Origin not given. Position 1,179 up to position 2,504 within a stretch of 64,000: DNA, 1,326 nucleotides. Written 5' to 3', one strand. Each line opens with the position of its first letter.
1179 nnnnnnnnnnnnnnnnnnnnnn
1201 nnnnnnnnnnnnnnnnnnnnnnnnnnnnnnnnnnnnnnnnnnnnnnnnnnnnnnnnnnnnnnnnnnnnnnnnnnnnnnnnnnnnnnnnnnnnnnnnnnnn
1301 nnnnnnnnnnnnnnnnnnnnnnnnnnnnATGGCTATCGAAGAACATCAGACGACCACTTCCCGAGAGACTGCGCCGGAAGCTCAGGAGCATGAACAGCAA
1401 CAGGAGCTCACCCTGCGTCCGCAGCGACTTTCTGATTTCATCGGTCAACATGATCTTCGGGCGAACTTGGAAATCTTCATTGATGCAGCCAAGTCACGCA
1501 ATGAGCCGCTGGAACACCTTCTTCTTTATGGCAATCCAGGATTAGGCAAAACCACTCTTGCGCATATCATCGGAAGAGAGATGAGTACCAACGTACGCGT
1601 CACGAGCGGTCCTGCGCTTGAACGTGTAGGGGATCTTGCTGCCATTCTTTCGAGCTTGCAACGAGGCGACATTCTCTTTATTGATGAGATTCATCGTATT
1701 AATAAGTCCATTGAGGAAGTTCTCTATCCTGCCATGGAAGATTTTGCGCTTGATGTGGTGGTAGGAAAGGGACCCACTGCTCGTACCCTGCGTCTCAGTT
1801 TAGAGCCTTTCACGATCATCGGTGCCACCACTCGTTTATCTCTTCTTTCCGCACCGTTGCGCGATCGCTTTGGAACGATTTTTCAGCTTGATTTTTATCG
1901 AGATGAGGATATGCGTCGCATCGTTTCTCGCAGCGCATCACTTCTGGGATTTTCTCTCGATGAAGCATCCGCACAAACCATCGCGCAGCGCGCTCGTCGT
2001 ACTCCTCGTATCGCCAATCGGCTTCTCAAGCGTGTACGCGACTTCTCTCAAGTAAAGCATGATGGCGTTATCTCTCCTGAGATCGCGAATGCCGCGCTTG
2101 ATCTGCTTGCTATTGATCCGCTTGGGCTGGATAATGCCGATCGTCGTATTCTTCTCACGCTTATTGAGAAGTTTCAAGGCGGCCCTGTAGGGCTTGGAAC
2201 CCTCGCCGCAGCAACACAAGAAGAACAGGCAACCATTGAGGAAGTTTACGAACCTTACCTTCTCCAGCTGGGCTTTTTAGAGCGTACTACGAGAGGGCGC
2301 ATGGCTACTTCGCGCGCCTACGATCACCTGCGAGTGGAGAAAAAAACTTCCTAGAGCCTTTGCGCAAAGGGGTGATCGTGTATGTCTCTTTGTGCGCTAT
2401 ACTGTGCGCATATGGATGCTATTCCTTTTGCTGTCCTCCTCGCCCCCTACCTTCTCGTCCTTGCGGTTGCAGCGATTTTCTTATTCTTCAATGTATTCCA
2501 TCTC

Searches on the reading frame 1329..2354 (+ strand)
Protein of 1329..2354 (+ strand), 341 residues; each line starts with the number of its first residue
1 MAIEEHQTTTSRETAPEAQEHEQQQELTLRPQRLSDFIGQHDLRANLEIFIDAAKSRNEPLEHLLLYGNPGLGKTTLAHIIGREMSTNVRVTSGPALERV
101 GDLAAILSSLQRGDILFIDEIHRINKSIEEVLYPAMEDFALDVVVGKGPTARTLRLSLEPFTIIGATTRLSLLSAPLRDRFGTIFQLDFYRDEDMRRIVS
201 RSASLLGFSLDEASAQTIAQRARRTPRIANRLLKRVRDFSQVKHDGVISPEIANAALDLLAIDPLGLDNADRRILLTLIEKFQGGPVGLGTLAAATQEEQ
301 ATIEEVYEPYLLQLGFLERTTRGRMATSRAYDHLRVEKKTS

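Call 33: find_encoding_contigs(protein=window:1329-2354:+, flank=10000, max_places=3)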
Protein window:1329-2354:+ (341 aa): 6 contigs read that carry it; 3 places shown.
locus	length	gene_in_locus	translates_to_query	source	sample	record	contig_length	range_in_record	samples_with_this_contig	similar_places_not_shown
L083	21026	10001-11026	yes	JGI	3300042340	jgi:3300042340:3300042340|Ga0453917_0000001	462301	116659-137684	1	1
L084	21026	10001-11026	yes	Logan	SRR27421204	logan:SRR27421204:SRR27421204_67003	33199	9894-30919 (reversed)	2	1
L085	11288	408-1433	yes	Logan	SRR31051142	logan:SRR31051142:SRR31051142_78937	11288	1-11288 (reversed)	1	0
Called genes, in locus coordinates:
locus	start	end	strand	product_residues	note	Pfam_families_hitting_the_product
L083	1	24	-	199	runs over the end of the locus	PF00561:Abhydrolase_1 (faint), PF06821:Ser_hydrolase, PF12697:Abhydrolase_6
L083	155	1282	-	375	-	PF07787:TMEM43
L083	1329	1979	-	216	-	PF00293:NUDIX, PF07866:DUF1653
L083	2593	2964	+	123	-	-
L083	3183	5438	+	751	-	PF00932:LTD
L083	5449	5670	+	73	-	-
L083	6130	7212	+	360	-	PF09587:PGA_cap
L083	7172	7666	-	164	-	PF00293:NUDIX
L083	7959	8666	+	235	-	-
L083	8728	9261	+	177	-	-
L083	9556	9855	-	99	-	-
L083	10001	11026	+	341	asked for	PF05496:RuvB_N, PF13191:AAA_16 (faint), PF00004:AAA, PF07728:AAA_5, PF17864:AAA_lid_4, PF05491:WHD_RuvB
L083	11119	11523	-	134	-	-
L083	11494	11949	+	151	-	-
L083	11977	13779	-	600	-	PF16158:N_BRCA1_IG (weak), PF08486:SpoIID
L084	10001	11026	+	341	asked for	PF05496:RuvB_N, PF13191:AAA_16 (faint), PF00004:AAA, PF07728:AAA_5, PF17864:AAA_lid_4, PF05491:WHD_RuvB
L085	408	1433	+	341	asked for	PF05496:RuvB_N, PF13191:AAA_16 (faint), PF00004:AAA, PF07728:AAA_5, PF17864:AAA_lid_4, PF05491:WHD_RuvB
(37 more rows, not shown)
